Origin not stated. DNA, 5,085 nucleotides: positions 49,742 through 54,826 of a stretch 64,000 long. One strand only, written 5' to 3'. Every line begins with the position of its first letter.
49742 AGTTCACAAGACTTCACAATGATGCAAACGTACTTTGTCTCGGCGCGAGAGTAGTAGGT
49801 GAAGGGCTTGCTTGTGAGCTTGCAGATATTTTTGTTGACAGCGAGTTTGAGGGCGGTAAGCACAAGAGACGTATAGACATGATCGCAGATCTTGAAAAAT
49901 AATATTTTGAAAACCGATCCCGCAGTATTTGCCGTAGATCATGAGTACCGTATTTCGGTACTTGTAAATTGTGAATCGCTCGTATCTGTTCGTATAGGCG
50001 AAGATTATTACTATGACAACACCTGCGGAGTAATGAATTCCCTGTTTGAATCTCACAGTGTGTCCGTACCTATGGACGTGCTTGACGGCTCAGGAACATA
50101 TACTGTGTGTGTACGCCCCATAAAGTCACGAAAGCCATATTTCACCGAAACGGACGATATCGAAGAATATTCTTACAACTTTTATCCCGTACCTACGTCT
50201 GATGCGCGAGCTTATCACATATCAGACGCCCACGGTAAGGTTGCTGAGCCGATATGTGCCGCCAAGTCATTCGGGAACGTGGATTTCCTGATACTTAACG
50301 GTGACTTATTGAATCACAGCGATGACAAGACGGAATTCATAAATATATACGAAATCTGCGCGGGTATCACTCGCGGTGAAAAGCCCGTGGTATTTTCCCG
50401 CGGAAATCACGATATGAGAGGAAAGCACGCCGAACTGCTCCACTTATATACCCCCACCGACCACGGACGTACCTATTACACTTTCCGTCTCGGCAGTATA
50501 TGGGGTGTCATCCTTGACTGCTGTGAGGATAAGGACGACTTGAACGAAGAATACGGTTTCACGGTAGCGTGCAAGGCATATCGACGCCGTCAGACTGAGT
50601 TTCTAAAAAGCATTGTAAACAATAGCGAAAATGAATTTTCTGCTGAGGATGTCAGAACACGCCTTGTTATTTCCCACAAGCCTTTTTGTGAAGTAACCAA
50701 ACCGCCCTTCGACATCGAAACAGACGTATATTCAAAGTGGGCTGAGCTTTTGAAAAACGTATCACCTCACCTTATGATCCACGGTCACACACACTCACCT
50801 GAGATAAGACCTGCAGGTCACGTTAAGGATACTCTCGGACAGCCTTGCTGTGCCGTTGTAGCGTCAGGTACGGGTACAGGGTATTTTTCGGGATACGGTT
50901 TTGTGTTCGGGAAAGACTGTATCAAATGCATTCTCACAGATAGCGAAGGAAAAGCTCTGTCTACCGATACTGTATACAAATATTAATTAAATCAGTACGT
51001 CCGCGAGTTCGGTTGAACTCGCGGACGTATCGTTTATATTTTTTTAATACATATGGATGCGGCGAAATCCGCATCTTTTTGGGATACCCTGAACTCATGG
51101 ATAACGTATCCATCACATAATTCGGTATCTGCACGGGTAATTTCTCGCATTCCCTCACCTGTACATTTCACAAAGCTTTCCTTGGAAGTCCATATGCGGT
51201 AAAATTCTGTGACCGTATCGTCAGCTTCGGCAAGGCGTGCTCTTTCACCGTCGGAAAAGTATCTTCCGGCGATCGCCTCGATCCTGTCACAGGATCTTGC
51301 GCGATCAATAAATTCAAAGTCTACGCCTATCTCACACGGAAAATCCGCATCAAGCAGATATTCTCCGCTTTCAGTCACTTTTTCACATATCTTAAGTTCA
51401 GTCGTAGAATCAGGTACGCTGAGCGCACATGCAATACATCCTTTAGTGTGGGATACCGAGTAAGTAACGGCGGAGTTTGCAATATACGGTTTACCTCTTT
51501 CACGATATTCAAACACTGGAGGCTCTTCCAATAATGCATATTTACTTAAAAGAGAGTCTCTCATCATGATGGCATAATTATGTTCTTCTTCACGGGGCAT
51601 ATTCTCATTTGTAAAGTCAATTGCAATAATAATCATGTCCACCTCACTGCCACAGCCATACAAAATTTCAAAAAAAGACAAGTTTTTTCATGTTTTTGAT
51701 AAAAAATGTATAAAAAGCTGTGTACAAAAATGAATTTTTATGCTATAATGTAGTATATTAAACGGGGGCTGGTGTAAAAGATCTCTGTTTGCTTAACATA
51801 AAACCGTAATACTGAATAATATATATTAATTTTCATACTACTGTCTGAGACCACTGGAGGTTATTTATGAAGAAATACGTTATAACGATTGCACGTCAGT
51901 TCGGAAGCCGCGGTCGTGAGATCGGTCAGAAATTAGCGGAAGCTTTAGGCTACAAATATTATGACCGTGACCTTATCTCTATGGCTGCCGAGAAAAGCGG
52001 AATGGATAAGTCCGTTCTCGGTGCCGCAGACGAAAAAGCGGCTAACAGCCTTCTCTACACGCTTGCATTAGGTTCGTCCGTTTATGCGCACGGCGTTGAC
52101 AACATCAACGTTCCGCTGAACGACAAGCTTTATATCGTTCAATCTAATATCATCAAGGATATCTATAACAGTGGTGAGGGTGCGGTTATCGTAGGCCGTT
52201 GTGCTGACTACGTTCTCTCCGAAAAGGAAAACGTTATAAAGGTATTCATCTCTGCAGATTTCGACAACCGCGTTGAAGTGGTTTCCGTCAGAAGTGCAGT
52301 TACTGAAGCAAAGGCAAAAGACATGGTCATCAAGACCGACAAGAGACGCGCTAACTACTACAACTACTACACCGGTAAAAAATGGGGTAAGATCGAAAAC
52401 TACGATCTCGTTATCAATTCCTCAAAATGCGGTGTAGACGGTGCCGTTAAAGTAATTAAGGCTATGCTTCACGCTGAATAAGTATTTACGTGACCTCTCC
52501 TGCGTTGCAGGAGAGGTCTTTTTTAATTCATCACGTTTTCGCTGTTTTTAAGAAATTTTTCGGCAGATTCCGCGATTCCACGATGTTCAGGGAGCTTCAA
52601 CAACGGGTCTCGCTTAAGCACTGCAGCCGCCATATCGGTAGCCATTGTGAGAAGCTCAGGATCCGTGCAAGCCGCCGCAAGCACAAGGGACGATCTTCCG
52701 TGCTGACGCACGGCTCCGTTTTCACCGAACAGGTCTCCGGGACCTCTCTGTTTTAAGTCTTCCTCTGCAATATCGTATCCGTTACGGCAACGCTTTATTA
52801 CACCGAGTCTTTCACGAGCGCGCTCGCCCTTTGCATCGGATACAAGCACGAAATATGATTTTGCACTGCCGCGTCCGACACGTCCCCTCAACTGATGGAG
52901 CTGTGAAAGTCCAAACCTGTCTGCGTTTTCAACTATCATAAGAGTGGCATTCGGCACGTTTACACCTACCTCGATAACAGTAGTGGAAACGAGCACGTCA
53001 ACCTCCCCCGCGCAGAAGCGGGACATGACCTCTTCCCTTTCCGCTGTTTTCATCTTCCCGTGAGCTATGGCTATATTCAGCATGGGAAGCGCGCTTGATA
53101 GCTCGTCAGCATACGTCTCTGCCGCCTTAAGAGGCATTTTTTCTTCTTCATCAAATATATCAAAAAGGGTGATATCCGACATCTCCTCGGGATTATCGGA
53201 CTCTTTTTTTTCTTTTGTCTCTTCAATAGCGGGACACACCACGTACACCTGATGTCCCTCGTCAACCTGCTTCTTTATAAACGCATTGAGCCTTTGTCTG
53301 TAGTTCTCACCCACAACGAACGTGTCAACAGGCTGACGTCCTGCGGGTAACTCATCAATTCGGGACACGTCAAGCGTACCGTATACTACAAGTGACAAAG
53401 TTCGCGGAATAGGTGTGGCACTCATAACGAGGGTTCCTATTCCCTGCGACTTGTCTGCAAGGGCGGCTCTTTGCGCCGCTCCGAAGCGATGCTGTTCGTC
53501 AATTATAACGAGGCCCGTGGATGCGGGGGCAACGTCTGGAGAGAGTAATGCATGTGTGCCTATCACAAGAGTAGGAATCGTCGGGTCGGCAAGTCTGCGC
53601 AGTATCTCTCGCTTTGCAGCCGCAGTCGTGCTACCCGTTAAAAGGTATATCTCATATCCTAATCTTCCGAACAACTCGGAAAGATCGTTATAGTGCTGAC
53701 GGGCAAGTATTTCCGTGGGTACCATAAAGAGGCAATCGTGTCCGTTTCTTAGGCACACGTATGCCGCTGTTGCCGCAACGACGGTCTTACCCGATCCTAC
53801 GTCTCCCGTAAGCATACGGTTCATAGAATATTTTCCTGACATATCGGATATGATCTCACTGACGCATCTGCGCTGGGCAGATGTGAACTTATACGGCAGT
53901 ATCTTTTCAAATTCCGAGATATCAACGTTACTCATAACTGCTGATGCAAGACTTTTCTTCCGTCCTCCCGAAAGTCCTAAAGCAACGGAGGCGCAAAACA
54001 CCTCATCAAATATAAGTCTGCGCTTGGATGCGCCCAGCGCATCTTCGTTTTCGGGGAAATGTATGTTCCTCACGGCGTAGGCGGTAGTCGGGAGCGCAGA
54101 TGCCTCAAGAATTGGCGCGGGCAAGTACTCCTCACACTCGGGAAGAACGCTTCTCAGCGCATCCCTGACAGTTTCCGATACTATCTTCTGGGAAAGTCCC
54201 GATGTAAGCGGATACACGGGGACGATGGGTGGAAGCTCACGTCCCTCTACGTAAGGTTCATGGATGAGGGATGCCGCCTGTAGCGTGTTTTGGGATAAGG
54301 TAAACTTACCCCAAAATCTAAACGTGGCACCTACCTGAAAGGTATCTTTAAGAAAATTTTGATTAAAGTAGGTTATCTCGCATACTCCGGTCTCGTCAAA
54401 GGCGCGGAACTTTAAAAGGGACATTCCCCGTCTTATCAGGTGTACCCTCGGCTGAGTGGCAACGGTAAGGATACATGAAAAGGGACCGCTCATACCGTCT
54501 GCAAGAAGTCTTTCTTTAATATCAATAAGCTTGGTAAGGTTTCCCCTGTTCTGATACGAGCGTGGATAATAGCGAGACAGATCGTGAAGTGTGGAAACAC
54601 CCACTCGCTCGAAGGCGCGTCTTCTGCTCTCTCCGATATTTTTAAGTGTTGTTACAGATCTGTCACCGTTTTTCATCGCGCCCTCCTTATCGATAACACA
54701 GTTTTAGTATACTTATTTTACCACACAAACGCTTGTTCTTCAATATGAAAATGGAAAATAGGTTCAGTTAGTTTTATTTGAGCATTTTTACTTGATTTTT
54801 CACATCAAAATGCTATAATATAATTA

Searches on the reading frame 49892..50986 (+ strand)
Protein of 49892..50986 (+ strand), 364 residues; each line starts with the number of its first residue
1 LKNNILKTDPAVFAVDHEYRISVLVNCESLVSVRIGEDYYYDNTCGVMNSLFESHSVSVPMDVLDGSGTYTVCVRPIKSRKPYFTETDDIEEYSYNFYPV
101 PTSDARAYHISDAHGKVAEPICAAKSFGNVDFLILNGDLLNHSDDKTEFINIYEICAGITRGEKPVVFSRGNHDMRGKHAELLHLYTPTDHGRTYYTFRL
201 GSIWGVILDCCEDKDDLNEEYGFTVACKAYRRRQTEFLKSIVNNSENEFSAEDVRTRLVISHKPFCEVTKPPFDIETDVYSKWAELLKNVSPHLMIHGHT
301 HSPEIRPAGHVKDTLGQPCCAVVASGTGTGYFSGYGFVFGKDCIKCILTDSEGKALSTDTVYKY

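Call 76: search_protein_families(library=pfam, proteins=[window:49892-50986:+], max_evalue=0.00001)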
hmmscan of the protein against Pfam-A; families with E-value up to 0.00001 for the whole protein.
window:49892-50986:+ (364 aa): 2 families
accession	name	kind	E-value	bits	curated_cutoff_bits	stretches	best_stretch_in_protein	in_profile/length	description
PF00149.33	Metallophos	-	1.6e-12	48.7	21.5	1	106-303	2-191/191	Calcineurin-like phosphoesterase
PF12850.12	Metallophos_2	-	2.1e-06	28.3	27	1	108-310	4-126/154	Calcineurin-like phosphoesterase superfamily domain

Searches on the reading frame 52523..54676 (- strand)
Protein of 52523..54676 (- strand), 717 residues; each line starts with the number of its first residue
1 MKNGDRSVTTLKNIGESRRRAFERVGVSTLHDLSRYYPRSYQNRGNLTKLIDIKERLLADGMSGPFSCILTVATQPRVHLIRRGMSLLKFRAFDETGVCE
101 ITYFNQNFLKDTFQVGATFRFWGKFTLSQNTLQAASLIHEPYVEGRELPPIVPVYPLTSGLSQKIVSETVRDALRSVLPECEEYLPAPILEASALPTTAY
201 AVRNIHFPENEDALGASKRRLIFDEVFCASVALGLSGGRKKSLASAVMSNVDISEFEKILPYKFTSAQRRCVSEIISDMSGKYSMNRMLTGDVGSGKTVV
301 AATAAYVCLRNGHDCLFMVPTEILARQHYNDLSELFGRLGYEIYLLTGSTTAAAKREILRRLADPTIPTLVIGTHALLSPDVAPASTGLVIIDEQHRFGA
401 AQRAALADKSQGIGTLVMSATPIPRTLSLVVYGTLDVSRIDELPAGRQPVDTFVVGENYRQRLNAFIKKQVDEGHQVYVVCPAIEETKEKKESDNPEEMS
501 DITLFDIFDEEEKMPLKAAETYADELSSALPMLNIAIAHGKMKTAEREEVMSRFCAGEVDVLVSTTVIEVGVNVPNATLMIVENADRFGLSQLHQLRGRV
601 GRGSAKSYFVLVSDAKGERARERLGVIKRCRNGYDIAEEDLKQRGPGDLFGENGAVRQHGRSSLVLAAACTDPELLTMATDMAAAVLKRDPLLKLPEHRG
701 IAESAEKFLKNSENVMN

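Call 76: search_protein_families(library=pfam, proteins=[window:52523-54676:-], max_evalue=0.00001)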
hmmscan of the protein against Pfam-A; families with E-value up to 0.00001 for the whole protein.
window:52523-54676:- (717 aa): 5 families
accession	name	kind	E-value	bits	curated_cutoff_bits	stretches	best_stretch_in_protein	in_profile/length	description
PF00271.37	Helicase_C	-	2.8e-22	79.5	23.5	1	530-602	38-108/110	Helicase conserved C-terminal domain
PF00270.35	DEAD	-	2.4e-20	73.4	26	1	265-427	1-164/167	DEAD/DEAH box helicase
PF17191.10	RecG_wedge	-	7.2e-14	52.1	23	1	11-176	5-161/162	RecG wedge domain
PF04851.21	ResIII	-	2.4e-13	50.7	22.5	1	263-422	3-162/164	Type III restriction enzyme, res subunit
PF19833.4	RecG_dom3_C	-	4.3e-08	33.5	26.8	1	632-705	3-73/87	ATP-dependent DNA helicase RecG, domain 3, C-terminal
